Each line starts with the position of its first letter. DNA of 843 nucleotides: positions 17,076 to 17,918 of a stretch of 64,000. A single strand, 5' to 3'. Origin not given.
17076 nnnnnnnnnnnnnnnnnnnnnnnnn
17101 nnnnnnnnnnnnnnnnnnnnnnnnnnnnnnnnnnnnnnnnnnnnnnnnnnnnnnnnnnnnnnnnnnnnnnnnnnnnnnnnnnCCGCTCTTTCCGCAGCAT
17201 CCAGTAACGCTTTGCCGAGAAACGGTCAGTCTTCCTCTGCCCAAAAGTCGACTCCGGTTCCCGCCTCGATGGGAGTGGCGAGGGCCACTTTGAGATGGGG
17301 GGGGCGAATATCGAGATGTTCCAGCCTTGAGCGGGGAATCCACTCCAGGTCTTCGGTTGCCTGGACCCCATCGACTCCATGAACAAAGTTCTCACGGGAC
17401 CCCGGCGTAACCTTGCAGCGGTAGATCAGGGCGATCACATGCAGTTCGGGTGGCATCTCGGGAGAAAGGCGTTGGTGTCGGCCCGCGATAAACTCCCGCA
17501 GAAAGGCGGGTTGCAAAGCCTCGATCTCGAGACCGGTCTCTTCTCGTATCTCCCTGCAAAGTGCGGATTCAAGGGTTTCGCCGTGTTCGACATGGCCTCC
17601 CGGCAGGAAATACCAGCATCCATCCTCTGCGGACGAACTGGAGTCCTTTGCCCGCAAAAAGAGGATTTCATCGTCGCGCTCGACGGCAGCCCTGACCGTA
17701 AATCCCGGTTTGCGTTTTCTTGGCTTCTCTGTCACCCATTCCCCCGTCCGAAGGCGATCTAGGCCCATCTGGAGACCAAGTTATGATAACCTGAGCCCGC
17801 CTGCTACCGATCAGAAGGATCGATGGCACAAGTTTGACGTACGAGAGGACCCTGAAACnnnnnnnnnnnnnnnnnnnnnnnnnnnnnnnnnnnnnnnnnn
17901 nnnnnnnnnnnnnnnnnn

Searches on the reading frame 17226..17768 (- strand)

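Call 73: search_protein_families(library=pfam, proteins=[window:17226-17768:-], max_evalue=0.00001)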
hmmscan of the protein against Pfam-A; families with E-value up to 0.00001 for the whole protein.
window:17226-17768:- (180 aa): 1 family
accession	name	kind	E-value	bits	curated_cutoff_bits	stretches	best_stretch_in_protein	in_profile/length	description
PF00293.34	NUDIX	-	1.7e-14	54.4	21.1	1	24-160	5-129/134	NUDIX domain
